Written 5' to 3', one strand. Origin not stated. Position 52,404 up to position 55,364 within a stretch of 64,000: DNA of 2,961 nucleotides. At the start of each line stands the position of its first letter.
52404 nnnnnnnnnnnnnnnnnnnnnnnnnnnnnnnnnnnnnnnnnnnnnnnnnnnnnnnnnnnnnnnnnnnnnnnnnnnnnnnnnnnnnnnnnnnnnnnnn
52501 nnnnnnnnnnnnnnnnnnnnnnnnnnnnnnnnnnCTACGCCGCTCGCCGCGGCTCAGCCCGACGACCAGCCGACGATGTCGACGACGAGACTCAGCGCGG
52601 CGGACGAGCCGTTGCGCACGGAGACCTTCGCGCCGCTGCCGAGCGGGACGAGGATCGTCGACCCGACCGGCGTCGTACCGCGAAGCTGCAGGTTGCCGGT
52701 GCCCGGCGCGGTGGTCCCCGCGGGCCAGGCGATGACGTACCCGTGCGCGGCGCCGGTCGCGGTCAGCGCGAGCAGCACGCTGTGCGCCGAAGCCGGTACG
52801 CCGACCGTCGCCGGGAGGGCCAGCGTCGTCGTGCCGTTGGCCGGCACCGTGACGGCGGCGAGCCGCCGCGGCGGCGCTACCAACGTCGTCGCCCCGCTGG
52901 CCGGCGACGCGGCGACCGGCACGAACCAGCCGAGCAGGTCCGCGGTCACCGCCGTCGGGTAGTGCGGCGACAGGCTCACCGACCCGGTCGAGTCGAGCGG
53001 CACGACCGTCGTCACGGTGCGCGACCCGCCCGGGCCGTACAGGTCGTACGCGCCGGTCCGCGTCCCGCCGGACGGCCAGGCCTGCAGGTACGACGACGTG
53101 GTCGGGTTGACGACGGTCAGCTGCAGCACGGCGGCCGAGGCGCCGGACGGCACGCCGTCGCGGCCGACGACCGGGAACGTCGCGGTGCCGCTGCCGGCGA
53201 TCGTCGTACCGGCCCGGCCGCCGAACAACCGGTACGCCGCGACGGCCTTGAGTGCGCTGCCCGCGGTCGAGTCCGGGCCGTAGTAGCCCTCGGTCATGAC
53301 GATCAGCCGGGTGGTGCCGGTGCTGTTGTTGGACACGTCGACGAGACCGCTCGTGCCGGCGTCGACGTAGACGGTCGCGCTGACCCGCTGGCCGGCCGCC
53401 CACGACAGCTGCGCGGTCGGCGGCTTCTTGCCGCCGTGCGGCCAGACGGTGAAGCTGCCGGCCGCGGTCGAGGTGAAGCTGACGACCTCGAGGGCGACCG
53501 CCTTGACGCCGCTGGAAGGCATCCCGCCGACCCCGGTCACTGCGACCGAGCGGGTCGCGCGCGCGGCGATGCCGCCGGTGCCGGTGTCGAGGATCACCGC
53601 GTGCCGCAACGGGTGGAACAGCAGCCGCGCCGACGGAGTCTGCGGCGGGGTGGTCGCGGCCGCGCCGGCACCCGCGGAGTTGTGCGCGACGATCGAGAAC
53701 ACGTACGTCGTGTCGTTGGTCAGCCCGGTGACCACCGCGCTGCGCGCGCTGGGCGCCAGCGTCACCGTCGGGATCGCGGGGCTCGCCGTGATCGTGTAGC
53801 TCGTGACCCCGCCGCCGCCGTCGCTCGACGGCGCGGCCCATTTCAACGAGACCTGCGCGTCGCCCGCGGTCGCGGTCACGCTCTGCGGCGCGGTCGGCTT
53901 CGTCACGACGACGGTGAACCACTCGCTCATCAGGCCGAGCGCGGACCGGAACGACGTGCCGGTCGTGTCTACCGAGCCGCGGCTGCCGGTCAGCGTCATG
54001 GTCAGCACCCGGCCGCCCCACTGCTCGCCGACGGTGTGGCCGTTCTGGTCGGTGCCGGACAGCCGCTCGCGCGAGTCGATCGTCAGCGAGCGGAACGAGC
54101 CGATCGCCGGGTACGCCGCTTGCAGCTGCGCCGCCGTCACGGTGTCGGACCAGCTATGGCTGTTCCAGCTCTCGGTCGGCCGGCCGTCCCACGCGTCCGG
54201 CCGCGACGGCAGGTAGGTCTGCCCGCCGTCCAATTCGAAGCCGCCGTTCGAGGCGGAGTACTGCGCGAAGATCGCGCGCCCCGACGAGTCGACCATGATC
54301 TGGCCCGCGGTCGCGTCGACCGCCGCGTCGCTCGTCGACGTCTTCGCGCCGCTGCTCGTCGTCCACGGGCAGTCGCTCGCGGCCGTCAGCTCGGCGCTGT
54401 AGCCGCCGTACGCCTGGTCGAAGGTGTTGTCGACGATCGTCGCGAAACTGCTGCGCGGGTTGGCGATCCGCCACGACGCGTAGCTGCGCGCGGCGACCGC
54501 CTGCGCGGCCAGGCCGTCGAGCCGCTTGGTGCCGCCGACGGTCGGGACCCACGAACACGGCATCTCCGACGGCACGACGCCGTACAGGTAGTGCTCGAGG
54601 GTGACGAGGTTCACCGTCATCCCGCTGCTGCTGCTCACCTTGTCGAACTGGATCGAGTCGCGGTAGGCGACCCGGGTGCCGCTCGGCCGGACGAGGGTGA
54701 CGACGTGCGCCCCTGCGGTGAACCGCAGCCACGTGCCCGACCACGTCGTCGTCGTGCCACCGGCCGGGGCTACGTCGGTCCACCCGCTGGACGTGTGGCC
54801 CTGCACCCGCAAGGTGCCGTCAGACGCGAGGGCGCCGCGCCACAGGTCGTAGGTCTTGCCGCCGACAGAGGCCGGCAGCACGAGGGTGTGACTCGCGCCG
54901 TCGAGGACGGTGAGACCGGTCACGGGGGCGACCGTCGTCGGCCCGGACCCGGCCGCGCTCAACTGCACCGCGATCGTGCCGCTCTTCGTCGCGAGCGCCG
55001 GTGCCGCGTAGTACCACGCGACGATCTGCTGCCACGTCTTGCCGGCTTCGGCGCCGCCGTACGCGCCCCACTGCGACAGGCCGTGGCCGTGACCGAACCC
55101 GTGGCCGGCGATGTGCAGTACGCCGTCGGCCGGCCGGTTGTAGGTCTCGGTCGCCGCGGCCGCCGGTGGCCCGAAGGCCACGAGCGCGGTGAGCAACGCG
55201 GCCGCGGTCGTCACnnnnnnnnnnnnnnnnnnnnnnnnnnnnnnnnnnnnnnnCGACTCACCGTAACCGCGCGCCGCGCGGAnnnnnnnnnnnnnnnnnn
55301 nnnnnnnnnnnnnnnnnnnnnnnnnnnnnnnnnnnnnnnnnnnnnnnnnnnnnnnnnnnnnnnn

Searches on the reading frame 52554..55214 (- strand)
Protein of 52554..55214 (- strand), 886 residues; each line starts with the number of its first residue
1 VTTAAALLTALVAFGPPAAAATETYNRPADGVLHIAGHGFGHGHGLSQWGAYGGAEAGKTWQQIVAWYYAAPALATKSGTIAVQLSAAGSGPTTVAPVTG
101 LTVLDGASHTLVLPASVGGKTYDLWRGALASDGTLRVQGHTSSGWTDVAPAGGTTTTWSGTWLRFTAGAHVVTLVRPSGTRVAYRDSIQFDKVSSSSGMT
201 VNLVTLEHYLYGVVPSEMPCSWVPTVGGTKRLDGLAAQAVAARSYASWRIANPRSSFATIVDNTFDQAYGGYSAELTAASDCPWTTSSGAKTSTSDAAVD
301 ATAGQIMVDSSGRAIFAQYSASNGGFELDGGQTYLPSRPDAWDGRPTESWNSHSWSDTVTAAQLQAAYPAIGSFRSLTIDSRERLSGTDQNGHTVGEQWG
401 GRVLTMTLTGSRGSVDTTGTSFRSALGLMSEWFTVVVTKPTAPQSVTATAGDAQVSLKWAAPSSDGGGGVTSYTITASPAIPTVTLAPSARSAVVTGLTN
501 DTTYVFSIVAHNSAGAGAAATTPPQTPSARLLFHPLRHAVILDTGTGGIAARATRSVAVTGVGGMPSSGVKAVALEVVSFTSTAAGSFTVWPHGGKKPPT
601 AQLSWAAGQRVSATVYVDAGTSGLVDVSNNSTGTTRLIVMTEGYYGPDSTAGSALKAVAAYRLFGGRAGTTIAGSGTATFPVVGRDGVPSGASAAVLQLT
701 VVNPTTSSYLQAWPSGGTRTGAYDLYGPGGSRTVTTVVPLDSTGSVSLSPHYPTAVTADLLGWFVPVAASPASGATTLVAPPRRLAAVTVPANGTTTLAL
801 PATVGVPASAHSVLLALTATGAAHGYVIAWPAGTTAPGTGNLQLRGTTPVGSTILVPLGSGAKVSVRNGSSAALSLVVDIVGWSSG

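Call 36: search_protein_families(library=pfam, proteins=[window:52554-55214:-], max_evalue=0.001)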
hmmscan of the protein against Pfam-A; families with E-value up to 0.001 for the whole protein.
window:52554-55214:- (886 aa): 2 families
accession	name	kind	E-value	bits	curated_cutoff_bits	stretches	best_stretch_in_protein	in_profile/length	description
PF08486.15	SpoIID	-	2.6e-17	63.7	23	1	199-308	6-96/97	Stage II sporulation protein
PF00041.27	fn3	-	1.4e-11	44.9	25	1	442-520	2-77/84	Fibronectin type III domain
